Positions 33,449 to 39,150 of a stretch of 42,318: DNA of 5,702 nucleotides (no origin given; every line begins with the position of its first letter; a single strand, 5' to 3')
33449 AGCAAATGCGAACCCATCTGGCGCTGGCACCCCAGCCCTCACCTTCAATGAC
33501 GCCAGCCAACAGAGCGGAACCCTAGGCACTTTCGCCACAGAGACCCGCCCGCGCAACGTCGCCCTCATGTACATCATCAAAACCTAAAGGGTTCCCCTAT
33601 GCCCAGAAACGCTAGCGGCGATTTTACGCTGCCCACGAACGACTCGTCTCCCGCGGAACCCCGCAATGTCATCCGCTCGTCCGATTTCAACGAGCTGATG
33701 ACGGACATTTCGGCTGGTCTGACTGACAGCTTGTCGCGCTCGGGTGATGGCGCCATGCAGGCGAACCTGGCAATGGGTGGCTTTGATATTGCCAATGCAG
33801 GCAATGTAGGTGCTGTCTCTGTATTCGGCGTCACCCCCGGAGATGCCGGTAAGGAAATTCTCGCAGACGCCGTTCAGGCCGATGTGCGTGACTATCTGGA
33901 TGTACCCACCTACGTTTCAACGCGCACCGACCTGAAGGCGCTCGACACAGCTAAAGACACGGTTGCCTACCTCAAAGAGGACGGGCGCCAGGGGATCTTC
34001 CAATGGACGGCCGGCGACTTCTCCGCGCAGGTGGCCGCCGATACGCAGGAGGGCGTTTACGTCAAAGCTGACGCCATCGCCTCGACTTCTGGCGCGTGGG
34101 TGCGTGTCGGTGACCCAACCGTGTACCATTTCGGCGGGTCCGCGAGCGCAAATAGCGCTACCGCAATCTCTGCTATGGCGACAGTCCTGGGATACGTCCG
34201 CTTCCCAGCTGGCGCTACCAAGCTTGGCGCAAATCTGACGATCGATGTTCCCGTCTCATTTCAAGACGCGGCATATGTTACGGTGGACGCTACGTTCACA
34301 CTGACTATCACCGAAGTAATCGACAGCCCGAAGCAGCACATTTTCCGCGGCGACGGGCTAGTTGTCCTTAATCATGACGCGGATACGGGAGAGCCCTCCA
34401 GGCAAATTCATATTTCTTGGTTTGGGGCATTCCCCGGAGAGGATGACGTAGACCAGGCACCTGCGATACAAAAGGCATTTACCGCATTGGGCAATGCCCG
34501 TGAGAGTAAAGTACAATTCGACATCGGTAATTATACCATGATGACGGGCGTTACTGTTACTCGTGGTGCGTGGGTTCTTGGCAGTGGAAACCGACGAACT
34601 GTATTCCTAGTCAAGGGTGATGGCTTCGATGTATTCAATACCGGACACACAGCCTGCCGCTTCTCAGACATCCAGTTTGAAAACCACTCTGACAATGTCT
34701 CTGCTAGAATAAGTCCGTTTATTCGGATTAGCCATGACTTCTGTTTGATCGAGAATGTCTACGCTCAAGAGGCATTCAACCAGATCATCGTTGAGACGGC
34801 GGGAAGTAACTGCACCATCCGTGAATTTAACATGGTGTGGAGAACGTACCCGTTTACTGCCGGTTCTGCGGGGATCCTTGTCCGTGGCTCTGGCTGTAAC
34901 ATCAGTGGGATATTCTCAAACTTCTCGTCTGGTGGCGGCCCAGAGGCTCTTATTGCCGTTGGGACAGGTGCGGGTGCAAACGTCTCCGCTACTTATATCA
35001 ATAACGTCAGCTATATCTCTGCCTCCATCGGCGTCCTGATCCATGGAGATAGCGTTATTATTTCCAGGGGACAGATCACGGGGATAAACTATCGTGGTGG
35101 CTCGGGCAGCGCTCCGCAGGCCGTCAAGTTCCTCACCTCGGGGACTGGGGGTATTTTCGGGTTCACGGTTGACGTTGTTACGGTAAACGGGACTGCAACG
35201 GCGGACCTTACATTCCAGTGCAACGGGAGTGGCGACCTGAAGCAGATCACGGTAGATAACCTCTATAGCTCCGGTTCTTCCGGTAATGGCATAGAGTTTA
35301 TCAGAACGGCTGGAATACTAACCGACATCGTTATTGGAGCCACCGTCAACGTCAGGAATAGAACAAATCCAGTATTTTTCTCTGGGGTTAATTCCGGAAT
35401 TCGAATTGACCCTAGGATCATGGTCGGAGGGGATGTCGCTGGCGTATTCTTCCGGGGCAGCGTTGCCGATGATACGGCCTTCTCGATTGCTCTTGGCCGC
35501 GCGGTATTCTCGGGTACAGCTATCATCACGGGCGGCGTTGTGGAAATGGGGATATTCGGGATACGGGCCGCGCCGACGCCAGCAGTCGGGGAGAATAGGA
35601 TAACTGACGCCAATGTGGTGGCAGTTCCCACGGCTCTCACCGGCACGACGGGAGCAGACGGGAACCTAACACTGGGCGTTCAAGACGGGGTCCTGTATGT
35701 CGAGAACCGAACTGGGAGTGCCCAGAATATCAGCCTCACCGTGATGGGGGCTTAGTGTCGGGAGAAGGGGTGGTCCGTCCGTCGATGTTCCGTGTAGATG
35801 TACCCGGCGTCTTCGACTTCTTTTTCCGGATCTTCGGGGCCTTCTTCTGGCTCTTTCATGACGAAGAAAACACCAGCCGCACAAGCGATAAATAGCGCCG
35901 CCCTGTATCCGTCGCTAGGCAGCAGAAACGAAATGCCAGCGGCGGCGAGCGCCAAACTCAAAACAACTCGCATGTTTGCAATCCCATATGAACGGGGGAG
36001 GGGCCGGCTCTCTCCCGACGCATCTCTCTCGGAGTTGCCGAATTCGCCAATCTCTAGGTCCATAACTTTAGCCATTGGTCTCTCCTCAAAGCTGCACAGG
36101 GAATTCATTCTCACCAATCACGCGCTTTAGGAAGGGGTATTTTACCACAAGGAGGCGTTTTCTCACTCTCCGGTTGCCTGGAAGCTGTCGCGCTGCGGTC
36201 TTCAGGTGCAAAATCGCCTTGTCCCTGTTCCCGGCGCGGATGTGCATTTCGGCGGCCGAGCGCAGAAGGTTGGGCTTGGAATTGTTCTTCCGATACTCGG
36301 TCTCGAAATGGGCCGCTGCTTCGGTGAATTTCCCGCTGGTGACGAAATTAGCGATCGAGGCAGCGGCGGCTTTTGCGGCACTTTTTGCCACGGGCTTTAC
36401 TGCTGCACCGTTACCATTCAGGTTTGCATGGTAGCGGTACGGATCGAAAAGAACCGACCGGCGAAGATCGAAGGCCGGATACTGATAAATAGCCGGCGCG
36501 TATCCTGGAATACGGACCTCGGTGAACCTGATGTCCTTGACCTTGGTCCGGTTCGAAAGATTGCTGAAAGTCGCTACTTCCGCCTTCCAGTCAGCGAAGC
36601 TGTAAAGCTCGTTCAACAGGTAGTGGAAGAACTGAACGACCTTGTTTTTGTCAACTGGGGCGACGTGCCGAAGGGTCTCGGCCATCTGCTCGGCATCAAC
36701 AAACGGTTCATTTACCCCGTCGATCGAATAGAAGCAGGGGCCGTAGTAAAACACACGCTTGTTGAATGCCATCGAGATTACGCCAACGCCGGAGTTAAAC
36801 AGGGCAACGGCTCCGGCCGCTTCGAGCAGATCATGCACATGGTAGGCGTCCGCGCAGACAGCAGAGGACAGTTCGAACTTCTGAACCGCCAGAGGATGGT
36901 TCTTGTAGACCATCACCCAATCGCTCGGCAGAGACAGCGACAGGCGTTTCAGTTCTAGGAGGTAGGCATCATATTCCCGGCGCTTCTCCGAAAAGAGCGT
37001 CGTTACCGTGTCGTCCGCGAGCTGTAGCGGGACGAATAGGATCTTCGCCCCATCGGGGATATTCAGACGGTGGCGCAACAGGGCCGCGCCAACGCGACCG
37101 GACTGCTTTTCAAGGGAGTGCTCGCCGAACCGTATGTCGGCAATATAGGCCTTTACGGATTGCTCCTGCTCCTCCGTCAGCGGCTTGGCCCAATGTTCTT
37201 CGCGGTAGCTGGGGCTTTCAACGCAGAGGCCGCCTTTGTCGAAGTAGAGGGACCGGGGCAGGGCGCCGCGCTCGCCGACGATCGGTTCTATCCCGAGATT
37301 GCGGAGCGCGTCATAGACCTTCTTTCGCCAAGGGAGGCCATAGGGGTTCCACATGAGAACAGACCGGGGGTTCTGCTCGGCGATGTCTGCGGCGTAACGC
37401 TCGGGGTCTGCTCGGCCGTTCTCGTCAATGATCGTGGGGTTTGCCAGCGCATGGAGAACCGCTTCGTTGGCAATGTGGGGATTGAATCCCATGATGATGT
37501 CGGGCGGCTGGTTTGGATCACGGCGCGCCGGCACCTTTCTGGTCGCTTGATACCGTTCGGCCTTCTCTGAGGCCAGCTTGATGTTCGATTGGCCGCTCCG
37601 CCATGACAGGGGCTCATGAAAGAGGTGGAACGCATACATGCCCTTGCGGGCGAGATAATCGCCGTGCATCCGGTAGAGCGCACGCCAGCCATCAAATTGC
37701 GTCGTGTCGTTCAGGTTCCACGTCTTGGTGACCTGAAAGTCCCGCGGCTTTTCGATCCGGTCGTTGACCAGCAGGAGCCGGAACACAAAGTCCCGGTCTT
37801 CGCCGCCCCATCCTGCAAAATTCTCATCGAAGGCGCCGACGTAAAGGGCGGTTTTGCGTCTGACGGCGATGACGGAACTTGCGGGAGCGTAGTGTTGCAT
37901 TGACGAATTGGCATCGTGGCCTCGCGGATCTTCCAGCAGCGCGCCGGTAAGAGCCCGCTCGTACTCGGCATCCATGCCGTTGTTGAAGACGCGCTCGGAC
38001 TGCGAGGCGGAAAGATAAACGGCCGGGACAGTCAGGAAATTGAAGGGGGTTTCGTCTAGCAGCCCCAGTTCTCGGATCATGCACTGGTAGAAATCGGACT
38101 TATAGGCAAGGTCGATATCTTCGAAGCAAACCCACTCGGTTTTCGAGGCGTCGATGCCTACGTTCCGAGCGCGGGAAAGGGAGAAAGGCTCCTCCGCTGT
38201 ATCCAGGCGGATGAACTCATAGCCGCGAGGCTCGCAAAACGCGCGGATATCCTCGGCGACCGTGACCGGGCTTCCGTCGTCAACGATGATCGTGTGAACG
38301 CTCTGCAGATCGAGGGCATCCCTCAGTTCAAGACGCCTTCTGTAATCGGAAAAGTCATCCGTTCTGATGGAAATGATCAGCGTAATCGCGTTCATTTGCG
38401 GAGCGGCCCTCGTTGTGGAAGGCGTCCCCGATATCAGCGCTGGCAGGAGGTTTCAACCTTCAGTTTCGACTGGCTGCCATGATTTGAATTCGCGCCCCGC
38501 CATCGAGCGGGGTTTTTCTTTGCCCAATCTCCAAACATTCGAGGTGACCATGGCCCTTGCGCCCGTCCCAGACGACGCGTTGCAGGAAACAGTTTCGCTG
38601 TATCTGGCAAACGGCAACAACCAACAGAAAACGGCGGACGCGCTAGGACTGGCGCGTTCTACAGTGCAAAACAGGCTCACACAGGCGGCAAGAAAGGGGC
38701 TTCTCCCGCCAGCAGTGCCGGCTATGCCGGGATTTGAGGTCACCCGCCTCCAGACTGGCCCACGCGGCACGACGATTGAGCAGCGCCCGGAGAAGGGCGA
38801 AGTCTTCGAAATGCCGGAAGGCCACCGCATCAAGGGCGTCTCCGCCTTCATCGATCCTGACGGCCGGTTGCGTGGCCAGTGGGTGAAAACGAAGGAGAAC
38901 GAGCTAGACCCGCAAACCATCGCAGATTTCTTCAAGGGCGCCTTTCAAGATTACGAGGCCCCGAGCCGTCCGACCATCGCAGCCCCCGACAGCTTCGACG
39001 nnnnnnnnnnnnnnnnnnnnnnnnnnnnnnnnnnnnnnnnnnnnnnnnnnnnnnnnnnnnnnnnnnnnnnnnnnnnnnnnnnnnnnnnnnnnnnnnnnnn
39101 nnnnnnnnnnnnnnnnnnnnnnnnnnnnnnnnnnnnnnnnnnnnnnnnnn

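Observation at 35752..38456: Phage-borne GT2 + KpsC/KpsS-like + TPR glycosyltransferase fusion with a 2-TM partner, antisense to the late genes and abutting the tailspike: candidate capsule/LPS conversion module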

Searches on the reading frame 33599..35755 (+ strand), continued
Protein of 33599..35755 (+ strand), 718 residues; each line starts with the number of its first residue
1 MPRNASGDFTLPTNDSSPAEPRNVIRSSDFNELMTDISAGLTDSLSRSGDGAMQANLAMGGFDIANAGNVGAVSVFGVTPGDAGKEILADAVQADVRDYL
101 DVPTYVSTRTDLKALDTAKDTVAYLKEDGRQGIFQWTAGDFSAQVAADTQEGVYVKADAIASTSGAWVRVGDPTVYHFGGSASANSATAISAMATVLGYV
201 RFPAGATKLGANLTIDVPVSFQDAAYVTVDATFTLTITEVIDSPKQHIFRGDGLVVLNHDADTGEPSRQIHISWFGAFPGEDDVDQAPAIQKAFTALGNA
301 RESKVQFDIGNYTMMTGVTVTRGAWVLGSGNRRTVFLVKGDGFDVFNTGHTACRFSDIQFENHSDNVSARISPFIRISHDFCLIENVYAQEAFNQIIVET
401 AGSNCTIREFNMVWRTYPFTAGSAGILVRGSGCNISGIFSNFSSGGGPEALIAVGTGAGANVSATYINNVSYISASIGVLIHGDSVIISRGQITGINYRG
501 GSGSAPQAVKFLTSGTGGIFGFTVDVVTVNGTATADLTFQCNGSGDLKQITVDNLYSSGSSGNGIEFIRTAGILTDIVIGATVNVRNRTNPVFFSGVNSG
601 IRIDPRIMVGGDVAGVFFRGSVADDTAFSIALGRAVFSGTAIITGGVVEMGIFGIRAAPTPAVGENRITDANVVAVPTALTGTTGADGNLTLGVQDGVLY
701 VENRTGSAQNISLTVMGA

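Call 80: predict_structure(alignment_id=A3)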
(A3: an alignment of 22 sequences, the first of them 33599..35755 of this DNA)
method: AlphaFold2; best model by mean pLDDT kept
length: 718 residues; sequences in the alignment: 22
mean_pLDDT: 77.7   pTM: 0.63
mean pLDDT of the five models: 77.7, 77.5, 75.8, 75.0, 74.8
residues with pLDDT >= 90: 332; 70-90: 179; 50-70: 78; < 50: 129
segments of 3 or more residues with pLDDT < 50: 1-29, 41-101, 128-130, 142-170, 262-265
pLDDT, mean of each block of 10 residues (from residue 1): 31 34 42 57 40 30 28 33 40 38 62 65 59 58 41 37 34 81 93 86 94 93 95 92 93 84 59 93 88 87 88 95 89 90 92 92 78 94 95 95 96 77 94 97 85 96 97 92 96 94 76 95 95 90 95 91 92 94 87 88 76 65 90 76 82 86 84 90 86 90 90 78
secondary structure, 60 per line:
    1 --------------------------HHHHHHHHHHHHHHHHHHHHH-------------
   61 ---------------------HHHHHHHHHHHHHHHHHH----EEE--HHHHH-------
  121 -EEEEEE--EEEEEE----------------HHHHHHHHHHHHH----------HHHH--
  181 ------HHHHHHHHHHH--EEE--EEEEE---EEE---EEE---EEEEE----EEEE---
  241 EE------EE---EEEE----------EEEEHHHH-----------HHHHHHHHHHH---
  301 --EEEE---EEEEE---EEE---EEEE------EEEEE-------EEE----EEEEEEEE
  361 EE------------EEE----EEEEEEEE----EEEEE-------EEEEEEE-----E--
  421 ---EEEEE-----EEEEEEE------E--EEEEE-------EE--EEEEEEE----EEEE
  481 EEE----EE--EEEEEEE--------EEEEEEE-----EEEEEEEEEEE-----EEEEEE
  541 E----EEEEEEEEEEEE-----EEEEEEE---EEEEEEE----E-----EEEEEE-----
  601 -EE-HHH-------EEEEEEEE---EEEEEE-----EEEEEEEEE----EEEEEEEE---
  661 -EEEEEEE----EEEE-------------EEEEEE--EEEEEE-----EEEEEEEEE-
elements in order (helices of 4 or more, strands of 3 or more residues): H27-47 H82-99 E104-106 H109-113 E122-127 E130-135 H152-164 H175-178 H187-197 E200-202 E205-209 E213-215 E219-221 E225-229 E234-237 E254-257 E268-271 H272-275 H287-297 E303-306 E310-314 E318-320 E324-327 E334-338 E346-348 E353-362 E375-377 E382-389 E394-398 E406-412 E424-428 E434-440 E450-454 E466-472 E477-483 E492-498 E507-513 E519-529 E535-541 E546-557 E563-569 E573-579 E590-595 E615-622 E626-631 E637-645 E650-657 E662-668 E673-676 E690-695 E698-703 E709-717

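Call 82: fold_search(model_id=the predicted structure, library=pdb)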
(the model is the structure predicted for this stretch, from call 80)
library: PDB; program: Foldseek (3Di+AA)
matches with E <= 10: 406; with E <= 0.001: 85
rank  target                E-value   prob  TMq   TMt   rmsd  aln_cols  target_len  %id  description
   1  6e1r_B                2.5e-07  1.00  0.27  0.34  16.2       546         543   11  Crystal structure of the Acinetobacter phage vB_ApiP_P1 tailspike protein (released 2019-07-17)
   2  6c72_A                3.6e-07  1.00  0.23  0.27  18.9       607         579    9  Crystal structure of a tailspike protein gp49 from Acinetobacter baumannii bacteriophage Fri1, a capsular polysacchari (released 2019-01-23)
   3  6e1r_A                7.7e-07  1.00  0.24  0.30  17.1       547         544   11  Crystal structure of the Acinetobacter phage vB_ApiP_P1 tailspike protein (released 2019-07-17)
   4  2vji                  3.7e-06  1.00  0.30  0.35  12.6       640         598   11  Tailspike protein of E.coli bacteriophage HK620 (released 2008-07-01)
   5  2pyg_A                6.3e-06  1.00  0.24  0.41  11.6       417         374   11  Azotobacter vinelandii Mannuronan C-5 epimerase AlgE4 A-module (released 2008-05-27)
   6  4xlh                  6.6e-06  1.00  0.29  0.33  12.8       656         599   11  Tailspike protein double mutant D339A/E372A of E. coli bacteriophage HK620 (released 2016-01-20)
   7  6gvr_A                7.6e-06  1.00  0.24  0.27  14.4       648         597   11  TAILSPIKE PROTEIN MUTANT E372Q (DELTA N471/S472) OF E. COLI BACTERIOPHAGE HK620 IN COMPLEX WITH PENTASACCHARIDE (released 2018-07-11)
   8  4xop_A                8.3e-06  1.00  0.27  0.32  14.1       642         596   10  Tailspike protein double mutant D339N/E372Q of E. coli bacteriophage HK620 in complex with hexasaccharide (released 2016-01-27)
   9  4xqf                  1.0e-05  1.00  0.30  0.35  12.3       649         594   12  Tailspike protein mutant E372Q (delta D470/N471) of E. coli bacteriophage HK620 (released 2016-01-27)
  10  4xn0                  1.0e-05  1.00  0.27  0.31  13.4       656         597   10  Tailspike protein mutant E372A of E. coli bacteriophage HK620 (released 2016-01-27)
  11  4xle_A                1.1e-05  1.00  0.25  0.29  13.9       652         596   11  Tailspike protein double mutant D339N/E372A of E. coli bacteriophage HK620 in complex with hexasaccharide (released 2016-01-20)
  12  2x6w_A                1.4e-05  1.00  0.28  0.32  13.2       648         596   11  Tailspike protein mutant E372Q of E.coli bacteriophage HK620 in complex with hexasaccharide (released 2011-03-02)
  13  6f7k_B                1.5e-05  1.00  0.34  0.44  11.9       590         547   11  Crystal structure of Dettilon tailspike protein (gp208) (released 2018-12-19)
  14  4urr_A                1.5e-05  1.00  0.28  0.37  11.6       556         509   11  Tailspike protein of Sf6 bacteriophage bound to Shigella flexneri O- antigen octasaccharide fragment (released 2015-07-15)
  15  5w5p                  1.5e-05  1.00  0.20  0.23  17.9       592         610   10  Crystal structure of Acinetobacter baumannii phage AM24 tailspike protein (released 2018-12-19)
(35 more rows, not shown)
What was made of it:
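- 33599..35755 (+): 718-aa tailspike, convergent with the cassette. Residues ~135-718 (nt 34002-35755) are the exchangeable receptor-binding beta-helix. AF2 beta-helix; Foldseek top hits are capsule and O-antigen depolymerase tailspikes (calls 80, 82).
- Tailspike: beta-helix fold like capsule-depolymerase tailspikes (calls 80, 82).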

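Call 92: find_related_loci(query=L108:10057-12285:-, collection=viral_contigs, flank=6000)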
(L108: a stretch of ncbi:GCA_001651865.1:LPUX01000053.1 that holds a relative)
Query L108:10057-12285:- (742 aa) in viral_contigs; peptide patterns used: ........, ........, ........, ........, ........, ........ (x = any residue, [..] = any of these).
5 stretches matched a pattern; 1 encode a relative of the query (tblastn E <= 1e-3); 1 distinct loci.
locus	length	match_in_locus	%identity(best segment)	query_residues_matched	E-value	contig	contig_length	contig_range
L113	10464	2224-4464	87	1-741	0e+0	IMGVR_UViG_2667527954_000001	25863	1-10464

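Call 98: search_protein_families(library=phrogs, proteins=[L113:5409-7580:-, L113:7628-10462:-, L113:982-1755:-, L113:153-1034:-, L105:9347-10111:-, L103:9826-11001:+], max_evalue=0.0001)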
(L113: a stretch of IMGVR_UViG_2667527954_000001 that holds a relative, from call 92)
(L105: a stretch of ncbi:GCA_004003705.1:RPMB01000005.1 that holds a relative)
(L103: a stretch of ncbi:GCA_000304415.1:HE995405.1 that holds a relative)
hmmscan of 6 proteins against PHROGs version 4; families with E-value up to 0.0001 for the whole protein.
L113:5409-7580:- (723 aa): 0 families

L113:7628-10462:- (944 aa): 3 families
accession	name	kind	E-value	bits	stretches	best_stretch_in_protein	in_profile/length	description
phrog_9854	-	unknown function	3.3e-37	128.7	2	294-669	1105-1473/1636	-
phrog_14770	-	unknown function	1.6e-18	65.9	2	47-340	2644-2901/3427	-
phrog_18222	-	unknown function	1e-12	47.3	1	439-666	1736-1941/2118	-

L113:982-1755:- (257 aa): 9 families
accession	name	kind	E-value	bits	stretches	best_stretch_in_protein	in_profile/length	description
phrog_6628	-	unknown function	5.4e-35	122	1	151-254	573-669/685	-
phrog_9434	-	unknown function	2.5e-34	120.5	1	152-253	396-495/507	-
phrog_11504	-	unknown function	3.5e-33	116.9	1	157-254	278-372/376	-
phrog_9763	-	unknown function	5.3e-33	115.8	1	153-256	147-241/247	-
phrog_3956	-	unknown function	5.4e-28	99.4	1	156-253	492-579/585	-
phrog_6574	-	unknown function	2.1e-24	87.7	1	154-253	107-209/217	-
phrog_14548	-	unknown function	1.9e-20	74.4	1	155-252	283-372/378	-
phrog_19550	-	unknown function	1.7e-19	71.5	1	154-254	85-182/186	-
phrog_28211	-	unknown function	1.5e-16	61.7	1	153-253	123-224/234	-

L113:153-1034:- (293 aa): 0 families

L105:9347-10111:- (254 aa): 0 families

L103:9826-11001:+ (391 aa): 3 families
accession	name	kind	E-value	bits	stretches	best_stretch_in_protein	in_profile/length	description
phrog_16310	-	unknown function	2.3e-99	334.5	1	7-378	1037-1408/1411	-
phrog_342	-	head and packaging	3.6e-46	158.8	1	7-379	838-1225/1235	internal virion protein with endolysin domain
phrog_684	-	head and packaging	8.2e-10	38.7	1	7-375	403-791/840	virion structural protein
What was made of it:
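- Tried and rejected: The context of IMG/VR contig L113 (GT8 fusion) was uninformative: its convergent 723-aa neighbour has no PHROG hit (call 98).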

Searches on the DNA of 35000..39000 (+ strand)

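Call 7: search_dna_similar(query=window:35000-39000:+, collection=phages, mode=distant, max_rows=20)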
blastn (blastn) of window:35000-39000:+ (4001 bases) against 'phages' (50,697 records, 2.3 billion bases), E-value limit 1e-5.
Records with a match: 1; places in all: 1; records where one place covers at least 80% of the query: 0.
Best place of each record, by identity: 60-80% 1.
By first word of the organism name: Sinorhizobium 1.
By host as written in the record: Sinorhizobium meliloti 1.
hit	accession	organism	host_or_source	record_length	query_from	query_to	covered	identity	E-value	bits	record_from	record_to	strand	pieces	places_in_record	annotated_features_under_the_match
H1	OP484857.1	Sinorhizobium phage AP-16-3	Sinorhizobium meliloti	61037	3780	3892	3%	73.0%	1e-6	64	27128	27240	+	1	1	hypothetical protein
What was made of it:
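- Tried and rejected: A blastn search with 35000-39000 gave only a 113-bp hit to Sinorhizobium phage AP-16-3, in the neighbouring gene (call 7).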
